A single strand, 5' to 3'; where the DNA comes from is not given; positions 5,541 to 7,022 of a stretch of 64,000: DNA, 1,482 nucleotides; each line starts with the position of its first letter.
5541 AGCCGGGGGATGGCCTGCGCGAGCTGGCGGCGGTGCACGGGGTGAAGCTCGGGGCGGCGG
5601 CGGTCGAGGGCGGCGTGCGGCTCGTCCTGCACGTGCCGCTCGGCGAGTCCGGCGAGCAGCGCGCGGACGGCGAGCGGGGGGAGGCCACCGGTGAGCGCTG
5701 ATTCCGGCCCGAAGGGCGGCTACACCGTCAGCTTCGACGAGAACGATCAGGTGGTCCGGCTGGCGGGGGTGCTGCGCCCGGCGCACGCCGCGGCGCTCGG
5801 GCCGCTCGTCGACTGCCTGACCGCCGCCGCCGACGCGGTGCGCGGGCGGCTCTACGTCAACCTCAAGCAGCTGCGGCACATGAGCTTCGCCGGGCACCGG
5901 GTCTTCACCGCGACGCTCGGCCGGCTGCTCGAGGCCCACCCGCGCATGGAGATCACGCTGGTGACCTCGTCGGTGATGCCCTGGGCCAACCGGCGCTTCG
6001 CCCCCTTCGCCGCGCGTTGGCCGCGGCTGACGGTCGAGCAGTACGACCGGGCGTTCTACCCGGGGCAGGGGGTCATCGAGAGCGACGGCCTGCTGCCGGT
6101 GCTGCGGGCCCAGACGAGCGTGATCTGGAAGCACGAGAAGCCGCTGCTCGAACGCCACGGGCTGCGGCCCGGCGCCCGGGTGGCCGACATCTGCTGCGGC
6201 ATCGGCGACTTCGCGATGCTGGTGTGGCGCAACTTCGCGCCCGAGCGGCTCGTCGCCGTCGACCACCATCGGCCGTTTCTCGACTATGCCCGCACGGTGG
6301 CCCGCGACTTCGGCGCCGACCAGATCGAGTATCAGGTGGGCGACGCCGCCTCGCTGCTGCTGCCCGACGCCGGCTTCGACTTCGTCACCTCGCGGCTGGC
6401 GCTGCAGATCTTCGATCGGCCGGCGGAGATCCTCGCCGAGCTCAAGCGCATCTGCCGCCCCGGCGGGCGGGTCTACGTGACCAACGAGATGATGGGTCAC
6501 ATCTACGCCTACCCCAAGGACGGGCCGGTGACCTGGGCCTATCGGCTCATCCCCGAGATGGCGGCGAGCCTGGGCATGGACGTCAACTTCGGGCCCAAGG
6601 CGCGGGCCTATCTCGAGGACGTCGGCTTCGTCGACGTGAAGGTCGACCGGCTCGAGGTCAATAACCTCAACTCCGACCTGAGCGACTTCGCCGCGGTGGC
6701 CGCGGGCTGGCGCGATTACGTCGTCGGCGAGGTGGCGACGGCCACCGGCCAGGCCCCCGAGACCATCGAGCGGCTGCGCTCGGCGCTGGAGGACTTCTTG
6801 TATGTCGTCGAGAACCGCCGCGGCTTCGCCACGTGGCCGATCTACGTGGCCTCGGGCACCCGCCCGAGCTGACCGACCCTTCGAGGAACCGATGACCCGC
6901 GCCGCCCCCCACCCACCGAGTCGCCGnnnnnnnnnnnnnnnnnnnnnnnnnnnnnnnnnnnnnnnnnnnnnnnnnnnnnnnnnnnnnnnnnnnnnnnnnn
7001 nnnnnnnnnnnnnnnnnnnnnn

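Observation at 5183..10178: SiaABC-like partner-switching operon lacking a diguanylate cyclase but carrying a STAS-methyltransferase fusion and a second kinase-like paralog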

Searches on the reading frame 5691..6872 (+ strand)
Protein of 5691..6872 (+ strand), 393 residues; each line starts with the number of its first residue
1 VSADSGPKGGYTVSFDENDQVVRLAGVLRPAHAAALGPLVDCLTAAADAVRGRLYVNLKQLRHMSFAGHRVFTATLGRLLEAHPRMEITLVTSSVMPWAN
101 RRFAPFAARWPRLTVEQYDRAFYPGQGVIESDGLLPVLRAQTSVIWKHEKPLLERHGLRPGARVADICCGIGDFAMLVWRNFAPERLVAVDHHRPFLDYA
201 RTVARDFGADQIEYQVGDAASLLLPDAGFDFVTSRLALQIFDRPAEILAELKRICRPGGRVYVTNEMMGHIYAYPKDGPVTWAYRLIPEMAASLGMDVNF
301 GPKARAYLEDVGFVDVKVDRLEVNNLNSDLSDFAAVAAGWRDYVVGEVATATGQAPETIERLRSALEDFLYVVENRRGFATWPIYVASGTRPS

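Call 5: search_protein_families(library=pfam, max_evalue=0.1, proteins=[window:5691-6872:+])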
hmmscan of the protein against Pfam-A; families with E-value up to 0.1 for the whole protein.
window:5691-6872:+ (393 aa): 14 families
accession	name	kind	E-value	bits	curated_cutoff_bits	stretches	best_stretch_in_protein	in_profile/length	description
PF08241.18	Methyltransf_11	-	8e-17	62.1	21.2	1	166-262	2-94/95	Methyltransferase domain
PF13649.12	Methyltransf_25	-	4.7e-16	59.7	27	1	164-259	1-97/97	Methyltransferase domain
PF01209.24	Ubie_methyltran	-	9.9e-14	51.7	20.1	1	139-291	28-178/233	ubiE/COQ5 methyltransferase family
PF13847.12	Methyltransf_31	-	4.4e-12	46.3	27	1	159-265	2-111/145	Methyltransferase domain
PF08242.18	Methyltransf_12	-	4.4e-09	37.4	30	1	166-261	2-98/98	Methyltransferase domain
PF13489.12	Methyltransf_23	-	2.3e-07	31.1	27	1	158-264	20-117/164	Methyltransferase domain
PF07021.18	MetW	-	0.0057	16.8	21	1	158-266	11-110/193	Methionine biosynthesis protein MetW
PF01135.25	PCMT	-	0.0098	16.1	20.3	1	154-236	70-150/210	Protein-L-isoaspartate(D-aspartate) O-methyltransferase (PCMT)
PF00891.24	Methyltransf_2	-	0.013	15.3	22.3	1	150-270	52-171/210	O-methyltransferase domain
PF01728.25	FtsJ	-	0.014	15.8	24.1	1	152-195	12-56/181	FtsJ-like methyltransferase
PF05175.20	MTS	-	0.024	14.7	23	1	161-232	32-102/170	Methyltransferase small domain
PF20922.3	Anamorsin_N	-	0.026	14.7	27.1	1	225-267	48-91/163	Anamorsin, N-terminal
PF08003.17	Methyltransf_9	-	0.038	13.4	23.8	1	161-318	116-265/315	Protein of unknown function (DUF1698)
PF02390.23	Methyltransf_4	-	0.082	12.8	24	0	164-223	5-64/173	Putative methyltransferase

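Call 6: search_protein_families(library=ncbifam, max_evalue=0.1, proteins=[window:5691-6872:+])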
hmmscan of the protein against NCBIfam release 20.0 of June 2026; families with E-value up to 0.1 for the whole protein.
window:5691-6872:+ (393 aa): 39 families (the best 25 are shown)
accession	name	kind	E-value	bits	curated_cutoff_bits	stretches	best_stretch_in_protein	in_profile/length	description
TIGR01934.1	MenG_MenH_UbiE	subfamily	7e-15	54.9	158.35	1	143-292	24-169/223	ubiquinone/menaquinone biosynthesis methyltransferase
NF001244.0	PRK00216.1-5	equivalog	4.3e-14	52.4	216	1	142-264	32-154/236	bifunctional demethylmenaquinone methyltransferase/2-methoxy-6-polyprenyl-1,4-benzoquinol methylase UbiE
NF047649.1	MTase_UXPK_star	exception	1.8e-13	50.2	460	1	158-268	75-186/283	methyltransferase/UXPK-star double selenoprotein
TIGR02752.1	MenG_heptapren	equivalog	8.8e-13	48.3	419.85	1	138-273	25-159/231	demethylmenaquinone methyltransferase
NF001243.0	PRK00216.1-4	equivalog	1.3e-12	47.6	235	1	137-265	26-153/237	demethylmenaquinone methyltransferase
TIGR02072.1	BioC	equivalog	2.9e-12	46.9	184.95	1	156-264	30-133/244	malonyl-ACP O-methyltransferase BioC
NF001240.0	PRK00216.1-1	equivalog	2.7e-11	43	378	1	144-294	49-198/251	bifunctional demethylmenaquinone methyltransferase/2-methoxy-6-polyprenyl-1,4-benzoquinol methylase UbiE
NF007610.0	PRK10258.1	equivalog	4.3e-11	42.6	342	1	152-266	34-141/251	malonyl-ACP O-methyltransferase BioC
NF052510.1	methyltran_MpqE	exception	9.5e-11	41.5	335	1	153-262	39-150/234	methyl-plastoquinone biosynthesis methyltransferase MpqE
NF043040.1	corrin_prot_MT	hypoth_equivalog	2.5e-10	40.1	180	1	159-268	40-152/216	corrinoid protein-associated methyltransferase CpaM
NF045667.1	MTase_DVU1556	equivalog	1.5e-09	37.7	155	1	152-264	14-120/213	DVU_1556 family methyltransferase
NF041537.1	ArsM_AhpD_UU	exception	2.5e-09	36.4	510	1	159-268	75-185/345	arsenite methyltransferase/AhpD domain selenoprotein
NF001241.0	PRK00216.1-2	equivalog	2.3e-08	34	327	1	153-350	44-224/231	demethylmenaquinone methyltransferase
NF008823.0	PRK11873.1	subfamily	5.2e-08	32.7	263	1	157-264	74-182/272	arsenite methyltransferase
NF047705.1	slr1659_superfam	superfamily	2.6e-07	30.9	100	1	10-113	7-109/111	slr1659 superfamily regulator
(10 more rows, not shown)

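Call 13: find_homologous_proteins(query=window:5691-6872:+)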
Query window:5691-6872:+ (393 aa): 573 proteins with E <= 0.001 among 8000 candidates; the best 120 are listed.
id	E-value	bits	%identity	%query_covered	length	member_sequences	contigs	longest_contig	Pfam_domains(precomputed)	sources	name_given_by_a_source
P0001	2.4e-247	838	93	100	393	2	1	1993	PF13847.13,PF13489.13,PF13649.13,PF01209.25,PF08241.19,PF08242.19,PF13466.13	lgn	-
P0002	3.1e-225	765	87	97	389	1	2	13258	PF13847.13,PF13489.13,PF13649.13,PF01209.25,PF08241.19,PF08242.19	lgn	-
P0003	2.5e-216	736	82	98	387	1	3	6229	PF13847.13,PF13489.13,PF13649.13,PF01209.25,PF08241.19,PF08242.19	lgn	-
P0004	5.8e-213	725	81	97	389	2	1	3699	PF13847.13,PF13489.13,PF13649.13,PF01209.25,PF08241.19,PF08242.19,PF13466.13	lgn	-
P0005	2.0e-208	710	81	97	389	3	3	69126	PF13847.13,PF13489.13,PF13649.13,PF01209.25,PF08241.19,PF08242.19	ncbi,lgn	-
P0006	1.4e-203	694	77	98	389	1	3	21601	PF13847.13,PF13489.13,PF13649.13,PF01209.25,PF08241.19,PF08242.19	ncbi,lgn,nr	ncbi:methyltransferase domain-containing protein [Myxococcota bacterium]|nr:methyltransferase domain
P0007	2.3e-197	674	76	98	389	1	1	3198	PF13847.13,PF13489.13,PF13649.13,PF01209.25,PF08241.19,PF08242.19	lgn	-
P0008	1.9e-189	648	75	98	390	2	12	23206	PF13847.13,PF13489.13,PF13649.13,PF01209.25,PF08241.19,PF08242.19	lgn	-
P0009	9.4e-157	540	62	97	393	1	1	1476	PF13847.13,PF13649.13,PF01209.25,PF08241.19,PF08242.19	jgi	jgi:ubiquinone/menaquinone biosynthesis C-methylase UbiE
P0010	6.2e-149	514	63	97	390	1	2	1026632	PF13847.13,PF13489.13,PF13649.13,PF01209.25,PF08241.19,PF08242.19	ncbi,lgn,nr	ncbi:MAG: methyltransferase domain-containing protein [Alphaproteobacteria bacterium]|nr:methyltrans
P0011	8.8e-144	497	59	97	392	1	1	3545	PF13847.13,PF13489.13,PF13649.13,PF01209.25,PF08241.19,PF08242.19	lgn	-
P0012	7.8e-143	494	57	97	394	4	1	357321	PF13847.13,PF13489.13,PF13649.13,PF01209.25,PF08241.19,PF08242.19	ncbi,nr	ncbi:MAG: methyltransferase domain-containing protein [Nannocystis sp.]|nr:methyltransferase domain-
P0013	5.6e-141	488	56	97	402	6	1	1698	PF13847.13,PF13489.13,PF13649.13,PF01209.25,PF08241.19,PF08242.19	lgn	-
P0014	1.1e-140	487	54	99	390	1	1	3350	PF13847.13,PF13489.13,PF13649.13,PF01209.25,PF08241.19,PF08242.19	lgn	-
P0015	1.8e-140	486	56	97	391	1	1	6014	PF13847.13,PF13489.13,PF13649.13,PF01209.25,PF08241.19,PF08242.19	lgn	-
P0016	9.1e-140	484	57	97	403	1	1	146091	PF13847.13,PF13489.13,PF13649.13,PF01135.26,PF01209.25,PF08241.19,PF08242.19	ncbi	ncbi:MAG: methyltransferase domain-containing protein [Nannocystaceae bacterium]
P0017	1.4e-139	483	55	97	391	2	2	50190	PF13847.13,PF13489.13,PF13649.13,PF01209.25,PF08241.19,PF08242.19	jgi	jgi:ubiquinone/menaquinone biosynthesis C-methylase UbiE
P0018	1.8e-139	483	56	97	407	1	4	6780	PF13847.13,PF13489.13,PF13649.13,PF01135.26,PF01209.25,PF08241.19,PF08242.19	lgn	-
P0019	7.9e-139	481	56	97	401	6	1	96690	PF13847.13,PF13489.13,PF13649.13,PF02390.24,PF01135.26,PF01209.25,PF08241.19,PF08242.19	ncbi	ncbi:MAG: class I SAM-dependent methyltransferase [Nannocystaceae bacterium]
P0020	8.0e-138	478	56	97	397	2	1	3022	PF13847.13,PF13489.13,PF13649.13,PF01209.25,PF08241.19,PF08242.19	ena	-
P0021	2.1e-137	476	55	97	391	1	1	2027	PF13847.13,PF13489.13,PF13649.13,PF01209.25,PF08241.19,PF08242.19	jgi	jgi:ubiquinone/menaquinone biosynthesis C-methylase UbiE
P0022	2.5e-137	476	55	97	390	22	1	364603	PF13847.13,PF13489.13,PF13649.13,PF01209.25,PF08241.19,PF08242.19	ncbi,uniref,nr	ncbi:methyltransferase domain-containing protein [Nannocystis pusilla]|uniref:Methyltransferase doma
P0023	4.2e-137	475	54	97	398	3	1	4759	PF07021.19,PF13847.13,PF13489.13,PF13649.13,PF01209.25,PF08241.19,PF08242.19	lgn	-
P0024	6.9e-137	475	55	97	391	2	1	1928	PF13847.13,PF13489.13,PF13649.13,PF01209.25,PF08241.19,PF08242.19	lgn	-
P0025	7.5e-137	474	55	97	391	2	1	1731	PF13847.13,PF13489.13,PF13649.13,PF01209.25,PF08241.19,PF08242.19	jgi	jgi:ubiquinone/menaquinone biosynthesis C-methylase UbiE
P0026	3.3e-136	472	53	97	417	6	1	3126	PF13847.13,PF13489.13,PF13649.13,PF01209.25,PF08241.19,PF08242.19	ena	-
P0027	6.3e-136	471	54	97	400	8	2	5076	PF13847.13,PF13489.13,PF13649.13,PF01209.25,PF08241.19,PF08242.19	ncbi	-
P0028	1.2e-135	470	54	98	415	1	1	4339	PF13847.13,PF13489.13,PF13649.13,PF01209.25,PF08241.19,PF08242.19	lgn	-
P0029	1.4e-135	470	55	98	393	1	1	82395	PF13847.13,PF13489.13,PF13649.13,PF01209.25,PF08241.19,PF08242.19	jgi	jgi:ubiquinone/menaquinone biosynthesis C-methylase UbiE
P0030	1.4e-135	470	53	99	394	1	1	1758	PF13847.13,PF13489.13,PF13649.13,PF01209.25,PF08241.19,PF08242.19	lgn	-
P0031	1.6e-135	470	55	97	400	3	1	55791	PF13847.13,PF13489.13,PF13649.13,PF01209.25,PF08241.19,PF08242.19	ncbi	-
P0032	1.6e-135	470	55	97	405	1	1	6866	PF13847.13,PF13489.13,PF13649.13,PF01209.25,PF08241.19,PF08242.19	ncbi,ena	-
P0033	3.5e-135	469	54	97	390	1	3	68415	PF13847.13,PF13489.13,PF13649.13,PF01209.25,PF08241.19,PF08242.19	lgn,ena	-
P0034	1.3e-134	467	55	97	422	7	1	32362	PF13847.13,PF13489.13,PF13649.13,PF01209.25,PF08241.19,PF08242.19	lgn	-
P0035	1.4e-134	467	54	97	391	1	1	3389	PF13847.13,PF13489.13,PF13649.13,PF01209.25,PF08241.19,PF08242.19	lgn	-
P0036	3.1e-134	466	54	97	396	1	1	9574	PF13847.13,PF13489.13,PF13649.13,PF01209.25,PF08241.19,PF08242.19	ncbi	-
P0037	8.3e-134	464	54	97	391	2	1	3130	PF13847.13,PF13489.13,PF13649.13,PF01209.25,PF08241.19,PF08242.19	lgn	-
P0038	8.5e-134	464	53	97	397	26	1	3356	PF13847.13,PF13489.13,PF13649.13,PF01209.25,PF08241.19,PF08242.19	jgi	jgi:ubiquinone/menaquinone biosynthesis C-methylase UbiE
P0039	1.5e-133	464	53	99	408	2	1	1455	PF13847.13,PF13489.13,PF13649.13,PF01135.26,PF01209.25,PF08241.19,PF08242.19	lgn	-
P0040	4.3e-133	462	54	97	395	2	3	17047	PF13847.13,PF13489.13,PF13649.13,PF01209.25,PF08241.19,PF08242.19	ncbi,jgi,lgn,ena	jgi:ubiquinone/menaquinone biosynthesis C-methylase UbiE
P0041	1.6e-132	460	54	97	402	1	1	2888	PF13847.13,PF13489.13,PF13649.13,PF01209.25,PF08241.19,PF08242.19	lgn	-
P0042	2.2e-132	460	52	97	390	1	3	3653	PF13847.13,PF13489.13,PF13649.13,PF01209.25,PF08241.19,PF08242.19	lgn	-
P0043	3.4e-132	459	54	97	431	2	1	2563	PF13847.13,PF13489.13,PF13649.13,PF01209.25,PF08241.19,PF08242.19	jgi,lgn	jgi:ubiquinone/menaquinone biosynthesis C-methylase UbiE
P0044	3.5e-132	459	53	97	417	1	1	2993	PF13847.13,PF13489.13,PF13649.13,PF01209.25,PF08241.19,PF08242.19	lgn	-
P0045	6.3e-132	458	53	97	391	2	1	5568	PF13847.13,PF13489.13,PF13649.13,PF01209.25,PF08241.19,PF08242.19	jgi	jgi:ubiquinone/menaquinone biosynthesis C-methylase UbiE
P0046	7.1e-132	458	53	97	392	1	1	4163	PF13847.13,PF13489.13,PF13649.13,PF01209.25,PF08241.19,PF08242.19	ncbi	-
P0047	1.3e-131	457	53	97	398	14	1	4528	PF13847.13,PF13489.13,PF13649.13,PF01209.25,PF08241.19,PF08242.19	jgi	-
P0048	3.3e-131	456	52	99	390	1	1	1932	PF13847.13,PF13489.13,PF13649.13,PF01209.25,PF08241.19,PF08242.19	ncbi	-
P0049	1.2e-130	454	52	97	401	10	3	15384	PF13847.13,PF13489.13,PF13649.13,PF01209.25,PF08241.19,PF08242.19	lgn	-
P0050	1.4e-130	454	52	97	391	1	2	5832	PF13847.13,PF13489.13,PF13649.13,PF01135.26,PF01209.25,PF08241.19,PF08242.19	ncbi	-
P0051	1.8e-130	453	52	97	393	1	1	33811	PF13847.13,PF13489.13,PF13649.13,PF01209.25,PF08241.19,PF08242.19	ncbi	-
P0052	3.4e-130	453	52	97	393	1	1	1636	PF13847.13,PF13489.13,PF13649.13,PF01209.25,PF08241.19,PF08242.19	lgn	-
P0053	3.7e-130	452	52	97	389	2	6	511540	PF13847.13,PF13489.13,PF13649.13,PF01209.25,PF08241.19,PF08242.19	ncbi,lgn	-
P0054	5.6e-130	452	53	97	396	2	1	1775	PF13847.13,PF13489.13,PF13649.13,PF01209.25,PF08241.19,PF08242.19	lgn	-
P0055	7.8e-129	448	52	97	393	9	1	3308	PF13847.13,PF13489.13,PF13649.13,PF01135.26,PF01209.25,PF08241.19,PF08242.19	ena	-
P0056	1.1e-126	441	54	98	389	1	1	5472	PF13847.13,PF13489.13,PF13649.13,PF01209.25,PF08241.19,PF08242.19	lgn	-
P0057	6.7e-124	432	49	97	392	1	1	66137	PF13847.13,PF13489.13,PF13649.13,PF01209.25,PF08241.19,PF08242.19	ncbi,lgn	-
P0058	1.9e-123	430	53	97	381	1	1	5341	PF13847.13,PF13489.13,PF13649.13,PF01209.25,PF08241.19,PF08242.19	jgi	jgi:ubiquinone/menaquinone biosynthesis C-methylase UbiE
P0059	6.2e-123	429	50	97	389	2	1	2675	PF13847.13,PF13489.13,PF13649.13,PF01209.25,PF08241.19,PF08242.19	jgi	-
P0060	4.1e-120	419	48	98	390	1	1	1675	PF13847.13,PF13489.13,PF13649.13,PF01135.26,PF01209.25,PF08241.19,PF08242.19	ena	-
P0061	2.6e-117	410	47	98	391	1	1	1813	PF13847.13,PF13489.13,PF13649.13,PF01209.25,PF08241.19,PF08242.19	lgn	-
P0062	3.7e-117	410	47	97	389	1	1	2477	PF13847.13,PF13489.13,PF13649.13,PF01209.25,PF08241.19,PF08242.19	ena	-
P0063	5.6e-117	409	48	98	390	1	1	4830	PF13847.13,PF13489.13,PF13649.13,PF02390.24,PF01135.26,PF01209.25,PF08241.19,PF08242.19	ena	-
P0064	6.5e-117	409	58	76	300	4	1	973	PF13847.13,PF13489.13,PF13649.13,PF01209.25,PF08241.19,PF08242.19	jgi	jgi:ubiquinone/menaquinone biosynthesis C-methylase UbiE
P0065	9.0e-117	408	47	97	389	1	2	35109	PF13847.13,PF13489.13,PF13649.13,PF01209.25,PF08241.19,PF08242.19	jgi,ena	-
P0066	9.6e-117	408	47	97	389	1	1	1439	PF13847.13,PF13489.13,PF13649.13,PF01209.25,PF08241.19,PF08242.19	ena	-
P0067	1.8e-116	407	46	97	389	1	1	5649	PF13847.13,PF13489.13,PF05175.21,PF13649.13,PF01209.25,PF08241.19,PF08242.19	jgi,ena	jgi:ubiquinone/menaquinone biosynthesis C-methylase UbiE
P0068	5.9e-116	406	47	98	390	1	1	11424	PF13847.13,PF13489.13,PF13649.13,PF01209.25,PF08241.19,PF08242.19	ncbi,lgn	-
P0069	7.9e-116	405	45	98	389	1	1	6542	PF13847.13,PF13489.13,PF13649.13,PF02390.24,PF01209.25,PF08241.19,PF08242.19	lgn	-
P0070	8.6e-116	405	46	97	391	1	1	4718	PF07021.19,PF13847.13,PF13489.13,PF13649.13,PF01209.25,PF08241.19,PF08242.19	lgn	-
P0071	1.3e-115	404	45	98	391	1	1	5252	PF07021.19,PF13847.13,PF13489.13,PF13649.13,PF01209.25,PF08241.19,PF08242.19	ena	-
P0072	1.5e-115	404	45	100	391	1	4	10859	PF07021.19,PF13847.13,PF13489.13,PF13649.13,PF01209.25,PF08241.19,PF08242.19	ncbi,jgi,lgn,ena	jgi:ubiquinone/menaquinone biosynthesis C-methylase UbiE/ABC-type transporter Mla MlaB component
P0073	2.1e-115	404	47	98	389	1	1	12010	PF13847.13,PF13489.13,PF13649.13,PF01209.25,PF08241.19,PF08242.19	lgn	-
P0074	2.2e-115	404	45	97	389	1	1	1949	PF13847.13,PF13489.13,PF13649.13,PF02390.24,PF01209.25,PF08241.19,PF08242.19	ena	-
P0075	3.0e-115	403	45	97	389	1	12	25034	PF13847.13,PF13489.13,PF13649.13,PF02390.24,PF01209.25,PF08241.19,PF08242.19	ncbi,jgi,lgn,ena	jgi:ubiquinone/menaquinone biosynthesis C-methylase UbiE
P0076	3.0e-115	403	45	97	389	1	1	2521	PF13847.13,PF13489.13,PF13649.13,PF02390.24,PF01209.25,PF08241.19,PF08242.19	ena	-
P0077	3.0e-115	403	45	97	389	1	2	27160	PF13847.13,PF13489.13,PF13649.13,PF02390.24,PF01209.25,PF08241.19,PF08242.19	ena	-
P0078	4.1e-115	403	45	97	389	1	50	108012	PF13847.13,PF13489.13,PF13649.13,PF02390.24,PF01209.25,PF08241.19,PF08242.19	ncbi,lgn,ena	-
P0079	4.1e-115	403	45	97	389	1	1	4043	PF13847.13,PF13489.13,PF13649.13,PF02390.24,PF01209.25,PF08241.19,PF08242.19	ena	-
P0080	4.1e-115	403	45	97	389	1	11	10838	PF13847.13,PF13489.13,PF13649.13,PF02390.24,PF01209.25,PF08241.19,PF08242.19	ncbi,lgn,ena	-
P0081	4.1e-115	403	45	97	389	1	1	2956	PF13847.13,PF13489.13,PF13649.13,PF01209.25,PF08241.19,PF08242.19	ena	-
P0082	4.1e-115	403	45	97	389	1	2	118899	PF13847.13,PF13489.13,PF13649.13,PF02390.24,PF01209.25,PF08241.19,PF08242.19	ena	-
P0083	5.6e-115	402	45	97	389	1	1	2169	PF13847.13,PF13489.13,PF13649.13,PF02390.24,PF01209.25,PF08241.19,PF08242.19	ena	-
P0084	6.1e-115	402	46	98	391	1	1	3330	PF13847.13,PF13489.13,PF13649.13,PF01209.25,PF08241.19,PF08242.19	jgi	jgi:ubiquinone/menaquinone biosynthesis C-methylase UbiE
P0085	7.7e-115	402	45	97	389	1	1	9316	PF13847.13,PF13489.13,PF13649.13,PF02390.24,PF01209.25,PF08241.19,PF08242.19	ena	-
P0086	1.1e-114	402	45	97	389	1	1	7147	PF13847.13,PF13489.13,PF13649.13,PF02390.24,PF01209.25,PF08241.19,PF08242.19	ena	-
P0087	1.1e-114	402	45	97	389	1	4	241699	PF13847.13,PF13489.13,PF13649.13,PF02390.24,PF01209.25,PF08241.19,PF08242.19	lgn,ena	-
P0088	1.6e-114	401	46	98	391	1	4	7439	PF13847.13,PF13489.13,PF05175.21,PF13649.13,PF01209.25,PF08241.19,PF08242.19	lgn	-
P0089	1.6e-114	401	46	98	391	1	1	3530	PF13847.13,PF13489.13,PF05175.21,PF13649.13,PF01209.25,PF08241.19,PF08242.19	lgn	-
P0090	2.3e-114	400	46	98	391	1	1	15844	PF13847.13,PF13489.13,PF13649.13,PF01209.25,PF08241.19,PF08242.19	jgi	jgi:ubiquinone/menaquinone biosynthesis C-methylase UbiE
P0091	7.8e-114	399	46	98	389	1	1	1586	PF13847.13,PF13489.13,PF13649.13,PF01209.25,PF08241.19,PF08242.19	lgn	-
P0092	8.7e-114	399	46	98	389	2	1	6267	PF13847.13,PF13489.13,PF13649.13,PF01209.25,PF08241.19,PF08242.19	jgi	-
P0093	8.8e-114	399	46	97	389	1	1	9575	PF13847.13,PF13489.13,PF13649.13,PF01209.25,PF08241.19,PF08242.19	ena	-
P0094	1.1e-113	398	47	100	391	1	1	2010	PF07021.19,PF13847.13,PF13489.13,PF13649.13,PF01209.25,PF08241.19,PF08242.19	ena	-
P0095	1.3e-113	398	46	97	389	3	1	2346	PF13847.13,PF13489.13,PF05175.21,PF13649.13,PF01209.25,PF08241.19,PF08242.19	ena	-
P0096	2.1e-113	397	48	97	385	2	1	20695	PF13847.13,PF13489.13,PF13649.13,PF01209.25,PF08241.19,PF08242.19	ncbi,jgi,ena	jgi:ubiquinone/menaquinone biosynthesis C-methylase UbiE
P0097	2.2e-113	397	46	97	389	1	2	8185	PF13847.13,PF13489.13,PF13649.13,PF01209.25,PF08241.19,PF08242.19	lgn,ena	-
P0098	2.5e-113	397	46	98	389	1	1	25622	PF13847.13,PF13489.13,PF13649.13,PF01209.25,PF08241.19,PF08242.19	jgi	-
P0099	2.9e-113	397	45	98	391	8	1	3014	PF13847.13,PF13489.13,PF05175.21,PF13649.13,PF01209.25,PF08241.19,PF08242.19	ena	-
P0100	3.6e-113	396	46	98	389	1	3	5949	PF13847.13,PF13489.13,PF13649.13,PF01209.25,PF08241.19,PF08242.19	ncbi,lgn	-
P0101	3.9e-113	396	46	98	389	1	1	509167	PF13847.13,PF13489.13,PF13649.13,PF01209.25,PF08241.19,PF08242.19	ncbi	ncbi:MAG: class I SAM-dependent methyltransferase [Hyphomicrobiales bacterium]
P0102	4.3e-113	396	45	100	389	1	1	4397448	PF13847.13,PF13489.13,PF13649.13,PF01209.25,PF08241.19,PF08242.19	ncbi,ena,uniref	ncbi:class I SAM-dependent methyltransferase [Aestuariivirga sp.]|uniref:class I SAM-dependent methy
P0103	5.4e-113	396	47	97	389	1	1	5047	PF13847.13,PF13489.13,PF13649.13,PF01209.25,PF08241.19,PF08242.19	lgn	-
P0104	1.0e-112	395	46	97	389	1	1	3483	PF13847.13,PF13489.13,PF13649.13,PF01209.25,PF08241.19,PF08242.19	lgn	-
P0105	1.4e-112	395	48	97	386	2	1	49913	PF13847.13,PF13489.13,PF13649.13,PF01209.25,PF08241.19,PF08242.19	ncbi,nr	ncbi:MAG: SAM-dependent methyltransferase [Myxococcales bacterium]|nr:SAM-dependent methyltransferas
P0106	1.5e-112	394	45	97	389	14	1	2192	PF13847.13,PF13489.13,PF13649.13,PF01209.25,PF08241.19,PF08242.19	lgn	-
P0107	1.7e-112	394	46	97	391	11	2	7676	PF13847.13,PF13489.13,PF13649.13,PF01209.25,PF08241.19,PF08242.19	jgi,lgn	jgi:ubiquinone/menaquinone biosynthesis C-methylase UbiE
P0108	2.2e-112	394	45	97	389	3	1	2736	PF13847.13,PF13489.13,PF13649.13,PF01209.25,PF08241.19,PF08242.19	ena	-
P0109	3.3e-112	393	46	98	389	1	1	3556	PF13847.13,PF13489.13,PF13649.13,PF01209.25,PF08241.19,PF08242.19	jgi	jgi:ubiquinone/menaquinone biosynthesis C-methylase UbiE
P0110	3.8e-112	393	45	99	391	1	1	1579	PF07021.19,PF13847.13,PF13489.13,PF05175.21,PF13649.13,PF01209.25,PF08241.19,PF08242.19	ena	-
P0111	3.9e-112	393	45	99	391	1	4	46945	PF07021.19,PF13847.13,PF13489.13,PF05175.21,PF13649.13,PF01209.25,PF08241.19,PF08242.19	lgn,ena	-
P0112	4.5e-112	393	46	98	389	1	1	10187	PF13847.13,PF13489.13,PF13649.13,PF01209.25,PF08241.19,PF08242.19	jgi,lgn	-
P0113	4.5e-112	393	46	98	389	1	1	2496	PF13847.13,PF13489.13,PF13649.13,PF01209.25,PF08241.19,PF08242.19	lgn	-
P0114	5.3e-112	393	45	97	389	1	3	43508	PF13847.13,PF13489.13,PF13649.13,PF01209.25,PF08241.19,PF08242.19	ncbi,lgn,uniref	ncbi:methyltransferase domain-containing protein [Aestuariivirga sp.]|uniref:methyltransferase domai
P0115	5.3e-112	393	45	97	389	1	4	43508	PF13847.13,PF13489.13,PF13649.13,PF01209.25,PF08241.19,PF08242.19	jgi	jgi:ubiquinone/menaquinone biosynthesis C-methylase UbiE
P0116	5.8e-112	393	45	97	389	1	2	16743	PF13847.13,PF13489.13,PF13649.13,PF01209.25,PF08241.19,PF08242.19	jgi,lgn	jgi:ubiquinone/menaquinone biosynthesis C-methylase UbiE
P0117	6.1e-112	392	46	98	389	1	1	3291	PF13847.13,PF13489.13,PF13649.13,PF01209.25,PF08241.19,PF08242.19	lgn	-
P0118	6.2e-112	392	46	98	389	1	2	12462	PF13847.13,PF13489.13,PF13649.13,PF01209.25,PF08241.19,PF08242.19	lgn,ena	-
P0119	8.5e-112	392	46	97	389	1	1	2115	PF13847.13,PF13489.13,PF13649.13,PF01209.25,PF08241.19,PF08242.19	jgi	-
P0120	1.7e-111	391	45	97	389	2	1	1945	PF13847.13,PF13489.13,PF05175.21,PF13649.13,PF01209.25,PF08241.19,PF08242.19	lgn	-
